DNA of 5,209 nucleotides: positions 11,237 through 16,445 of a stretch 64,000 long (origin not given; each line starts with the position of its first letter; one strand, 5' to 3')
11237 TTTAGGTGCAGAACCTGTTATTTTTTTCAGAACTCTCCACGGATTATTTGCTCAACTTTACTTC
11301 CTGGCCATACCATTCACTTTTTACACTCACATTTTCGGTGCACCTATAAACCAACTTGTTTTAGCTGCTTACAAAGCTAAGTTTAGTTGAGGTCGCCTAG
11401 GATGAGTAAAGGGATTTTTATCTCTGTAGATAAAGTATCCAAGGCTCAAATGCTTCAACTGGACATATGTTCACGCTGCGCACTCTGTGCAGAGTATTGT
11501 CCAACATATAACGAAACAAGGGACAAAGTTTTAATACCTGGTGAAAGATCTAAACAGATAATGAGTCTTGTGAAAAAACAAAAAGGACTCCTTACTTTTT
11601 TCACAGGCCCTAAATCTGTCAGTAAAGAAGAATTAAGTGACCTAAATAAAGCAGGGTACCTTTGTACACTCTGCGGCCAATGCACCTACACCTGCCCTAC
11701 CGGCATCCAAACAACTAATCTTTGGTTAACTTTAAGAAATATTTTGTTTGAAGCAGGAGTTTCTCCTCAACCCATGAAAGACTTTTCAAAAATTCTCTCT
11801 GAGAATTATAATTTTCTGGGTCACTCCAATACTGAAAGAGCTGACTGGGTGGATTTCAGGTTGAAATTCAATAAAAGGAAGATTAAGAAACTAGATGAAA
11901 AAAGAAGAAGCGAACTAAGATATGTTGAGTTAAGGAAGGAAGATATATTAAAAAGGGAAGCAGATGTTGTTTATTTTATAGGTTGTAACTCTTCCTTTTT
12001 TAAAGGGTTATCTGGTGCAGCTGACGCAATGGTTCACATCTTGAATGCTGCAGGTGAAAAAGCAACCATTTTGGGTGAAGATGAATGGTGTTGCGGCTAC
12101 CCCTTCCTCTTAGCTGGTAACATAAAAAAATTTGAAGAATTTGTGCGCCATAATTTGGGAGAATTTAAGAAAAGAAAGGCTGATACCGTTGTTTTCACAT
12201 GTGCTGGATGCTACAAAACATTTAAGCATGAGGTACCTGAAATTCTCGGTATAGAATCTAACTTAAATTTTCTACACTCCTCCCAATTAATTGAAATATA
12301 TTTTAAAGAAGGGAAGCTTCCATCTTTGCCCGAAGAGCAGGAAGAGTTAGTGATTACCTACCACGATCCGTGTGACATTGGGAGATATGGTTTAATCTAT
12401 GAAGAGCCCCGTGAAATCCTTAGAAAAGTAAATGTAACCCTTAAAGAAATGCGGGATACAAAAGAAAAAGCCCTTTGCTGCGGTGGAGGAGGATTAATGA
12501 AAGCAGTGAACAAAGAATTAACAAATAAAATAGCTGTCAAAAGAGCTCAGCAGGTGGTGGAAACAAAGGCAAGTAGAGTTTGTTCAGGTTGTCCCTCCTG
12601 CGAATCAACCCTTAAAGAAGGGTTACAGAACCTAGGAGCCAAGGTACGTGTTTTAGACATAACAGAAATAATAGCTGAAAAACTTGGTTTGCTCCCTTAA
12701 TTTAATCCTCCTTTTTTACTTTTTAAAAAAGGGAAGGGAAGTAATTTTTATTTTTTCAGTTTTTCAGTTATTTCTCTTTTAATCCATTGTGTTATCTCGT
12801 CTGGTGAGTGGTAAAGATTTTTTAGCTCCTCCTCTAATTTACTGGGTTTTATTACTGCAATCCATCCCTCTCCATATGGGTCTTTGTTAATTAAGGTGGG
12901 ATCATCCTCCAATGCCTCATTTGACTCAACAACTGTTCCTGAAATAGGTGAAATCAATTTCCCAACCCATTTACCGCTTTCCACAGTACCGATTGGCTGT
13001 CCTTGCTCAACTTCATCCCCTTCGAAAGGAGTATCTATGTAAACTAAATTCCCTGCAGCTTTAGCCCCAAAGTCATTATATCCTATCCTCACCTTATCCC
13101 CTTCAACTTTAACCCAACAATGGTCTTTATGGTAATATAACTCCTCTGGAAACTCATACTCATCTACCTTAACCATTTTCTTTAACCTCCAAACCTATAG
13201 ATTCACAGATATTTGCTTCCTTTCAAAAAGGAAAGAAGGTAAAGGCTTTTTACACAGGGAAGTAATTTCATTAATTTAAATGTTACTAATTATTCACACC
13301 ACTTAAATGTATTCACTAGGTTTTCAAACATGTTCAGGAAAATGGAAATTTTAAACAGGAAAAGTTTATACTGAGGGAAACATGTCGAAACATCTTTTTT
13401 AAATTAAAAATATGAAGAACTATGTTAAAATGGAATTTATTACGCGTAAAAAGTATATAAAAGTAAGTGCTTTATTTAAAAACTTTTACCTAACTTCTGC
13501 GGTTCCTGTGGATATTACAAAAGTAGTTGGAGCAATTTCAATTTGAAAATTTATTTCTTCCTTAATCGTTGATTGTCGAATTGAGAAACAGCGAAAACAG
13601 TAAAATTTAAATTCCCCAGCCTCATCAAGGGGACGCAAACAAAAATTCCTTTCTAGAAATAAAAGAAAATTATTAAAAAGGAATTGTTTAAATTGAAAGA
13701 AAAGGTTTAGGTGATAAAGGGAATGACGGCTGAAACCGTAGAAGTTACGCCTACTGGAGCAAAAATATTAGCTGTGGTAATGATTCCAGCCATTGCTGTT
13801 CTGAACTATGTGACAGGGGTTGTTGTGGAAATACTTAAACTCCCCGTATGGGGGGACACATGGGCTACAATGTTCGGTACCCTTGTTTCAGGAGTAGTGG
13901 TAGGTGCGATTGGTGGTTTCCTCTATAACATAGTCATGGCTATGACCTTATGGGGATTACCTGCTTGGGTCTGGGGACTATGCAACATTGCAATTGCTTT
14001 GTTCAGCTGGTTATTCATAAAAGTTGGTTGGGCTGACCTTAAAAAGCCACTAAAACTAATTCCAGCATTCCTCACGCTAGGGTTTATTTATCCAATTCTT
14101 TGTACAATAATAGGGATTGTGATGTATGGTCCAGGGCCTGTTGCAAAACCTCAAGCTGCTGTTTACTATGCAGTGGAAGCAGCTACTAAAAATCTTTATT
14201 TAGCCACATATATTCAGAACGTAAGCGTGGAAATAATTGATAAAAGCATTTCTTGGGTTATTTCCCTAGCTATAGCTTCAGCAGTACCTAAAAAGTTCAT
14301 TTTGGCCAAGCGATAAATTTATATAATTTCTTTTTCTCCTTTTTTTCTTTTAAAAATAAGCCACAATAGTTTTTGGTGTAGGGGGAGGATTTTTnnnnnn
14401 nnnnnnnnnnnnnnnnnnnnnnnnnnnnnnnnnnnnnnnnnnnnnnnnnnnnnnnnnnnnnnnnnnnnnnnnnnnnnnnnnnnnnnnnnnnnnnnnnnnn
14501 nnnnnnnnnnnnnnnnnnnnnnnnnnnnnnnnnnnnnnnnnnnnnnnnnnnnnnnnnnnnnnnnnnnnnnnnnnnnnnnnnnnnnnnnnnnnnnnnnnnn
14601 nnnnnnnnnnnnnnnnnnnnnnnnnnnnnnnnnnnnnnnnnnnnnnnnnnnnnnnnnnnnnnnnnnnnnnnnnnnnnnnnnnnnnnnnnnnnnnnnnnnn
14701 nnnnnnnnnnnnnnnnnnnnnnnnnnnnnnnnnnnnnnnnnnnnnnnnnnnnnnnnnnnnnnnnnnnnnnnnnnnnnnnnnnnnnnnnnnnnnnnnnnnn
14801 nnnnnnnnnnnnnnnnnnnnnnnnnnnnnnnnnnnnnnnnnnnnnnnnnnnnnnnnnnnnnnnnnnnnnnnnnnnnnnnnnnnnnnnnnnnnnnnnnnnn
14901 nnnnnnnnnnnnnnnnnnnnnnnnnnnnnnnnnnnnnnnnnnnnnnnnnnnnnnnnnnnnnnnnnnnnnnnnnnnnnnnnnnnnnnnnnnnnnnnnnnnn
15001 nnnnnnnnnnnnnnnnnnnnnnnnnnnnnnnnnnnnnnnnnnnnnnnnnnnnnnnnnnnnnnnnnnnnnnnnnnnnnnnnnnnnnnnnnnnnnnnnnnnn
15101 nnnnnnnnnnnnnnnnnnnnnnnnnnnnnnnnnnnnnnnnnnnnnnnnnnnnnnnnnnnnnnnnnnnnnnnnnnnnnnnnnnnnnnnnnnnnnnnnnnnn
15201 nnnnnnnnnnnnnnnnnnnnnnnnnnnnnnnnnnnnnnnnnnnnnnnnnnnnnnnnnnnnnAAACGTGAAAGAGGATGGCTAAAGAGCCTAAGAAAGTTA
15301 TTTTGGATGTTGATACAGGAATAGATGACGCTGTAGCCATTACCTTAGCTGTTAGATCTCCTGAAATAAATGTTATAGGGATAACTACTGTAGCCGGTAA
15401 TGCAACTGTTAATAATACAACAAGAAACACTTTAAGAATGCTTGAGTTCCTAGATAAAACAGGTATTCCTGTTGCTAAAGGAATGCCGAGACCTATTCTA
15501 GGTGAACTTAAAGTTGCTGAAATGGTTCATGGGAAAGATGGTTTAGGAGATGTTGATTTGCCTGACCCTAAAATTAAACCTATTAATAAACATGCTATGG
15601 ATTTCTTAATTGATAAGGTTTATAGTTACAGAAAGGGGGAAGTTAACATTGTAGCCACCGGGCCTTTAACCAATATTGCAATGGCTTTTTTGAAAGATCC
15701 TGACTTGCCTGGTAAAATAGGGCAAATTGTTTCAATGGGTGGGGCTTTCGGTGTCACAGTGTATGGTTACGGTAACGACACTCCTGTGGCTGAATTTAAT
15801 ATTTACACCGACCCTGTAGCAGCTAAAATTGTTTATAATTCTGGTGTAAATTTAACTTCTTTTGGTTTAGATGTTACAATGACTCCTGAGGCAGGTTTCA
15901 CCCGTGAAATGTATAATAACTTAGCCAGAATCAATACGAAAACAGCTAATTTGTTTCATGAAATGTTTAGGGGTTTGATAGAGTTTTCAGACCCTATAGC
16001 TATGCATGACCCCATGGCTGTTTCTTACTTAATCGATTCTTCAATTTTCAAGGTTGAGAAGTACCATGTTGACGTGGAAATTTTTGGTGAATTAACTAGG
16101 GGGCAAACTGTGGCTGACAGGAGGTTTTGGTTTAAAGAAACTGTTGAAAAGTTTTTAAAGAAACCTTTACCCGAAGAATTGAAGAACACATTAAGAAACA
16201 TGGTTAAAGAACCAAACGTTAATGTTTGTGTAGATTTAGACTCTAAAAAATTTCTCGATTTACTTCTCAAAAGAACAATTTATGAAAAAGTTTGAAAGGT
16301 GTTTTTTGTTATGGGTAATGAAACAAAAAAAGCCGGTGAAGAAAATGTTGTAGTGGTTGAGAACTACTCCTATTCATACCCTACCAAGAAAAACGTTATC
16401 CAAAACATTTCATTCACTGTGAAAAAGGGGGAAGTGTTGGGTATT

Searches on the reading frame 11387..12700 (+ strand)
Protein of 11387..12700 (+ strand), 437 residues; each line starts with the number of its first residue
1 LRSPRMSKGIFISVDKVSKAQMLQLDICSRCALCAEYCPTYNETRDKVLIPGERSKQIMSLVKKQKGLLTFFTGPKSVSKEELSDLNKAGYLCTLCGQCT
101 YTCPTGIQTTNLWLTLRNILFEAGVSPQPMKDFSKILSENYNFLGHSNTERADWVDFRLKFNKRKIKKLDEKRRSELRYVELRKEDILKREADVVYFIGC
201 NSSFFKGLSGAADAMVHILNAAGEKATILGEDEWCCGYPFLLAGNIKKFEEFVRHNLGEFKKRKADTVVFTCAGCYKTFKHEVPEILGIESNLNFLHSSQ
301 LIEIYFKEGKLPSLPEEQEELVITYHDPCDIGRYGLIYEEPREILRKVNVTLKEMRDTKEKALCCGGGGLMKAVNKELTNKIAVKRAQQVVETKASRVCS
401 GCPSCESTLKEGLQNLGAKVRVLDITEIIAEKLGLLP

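Call 32: search_protein_families(library=pfam, proteins=[window:11387-12700:+], max_evalue=0.001)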
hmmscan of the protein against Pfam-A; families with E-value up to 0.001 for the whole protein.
window:11387-12700:+ (437 aa): 5 families
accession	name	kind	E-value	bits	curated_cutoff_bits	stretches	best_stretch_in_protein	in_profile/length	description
PF02754.22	CCG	-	1e-29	102.9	20.6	2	323-410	1-85/85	Cysteine-rich domain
PF13183.11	Fer4_8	-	3e-11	44.1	27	1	25-107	2-68/68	4Fe-4S dicluster domain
PF13534.11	Fer4_17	-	2.1e-09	38.2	22.2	1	28-107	2-60/61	4Fe-4S dicluster domain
PF13237.11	Fer4_10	-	2.7e-06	27.7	25.5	0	92-105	8-21/53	4Fe-4S dicluster domain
PF12838.12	Fer4_7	-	7.1e-05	23.6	27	1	28-107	2-52/52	4Fe-4S dicluster domain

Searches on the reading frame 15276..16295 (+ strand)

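Call 33: search_protein_families(library=pfam, proteins=[window:15276-16295:+], max_evalue=0.001)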
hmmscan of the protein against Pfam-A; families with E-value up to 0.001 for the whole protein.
window:15276-16295:+ (339 aa): 1 family
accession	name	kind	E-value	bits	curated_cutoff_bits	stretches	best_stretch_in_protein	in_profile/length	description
PF01156.24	IU_nuc_hydro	-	2e-95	320.3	34.2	1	8-328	1-297/297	Inosine-uridine preferring nucleoside hydrolase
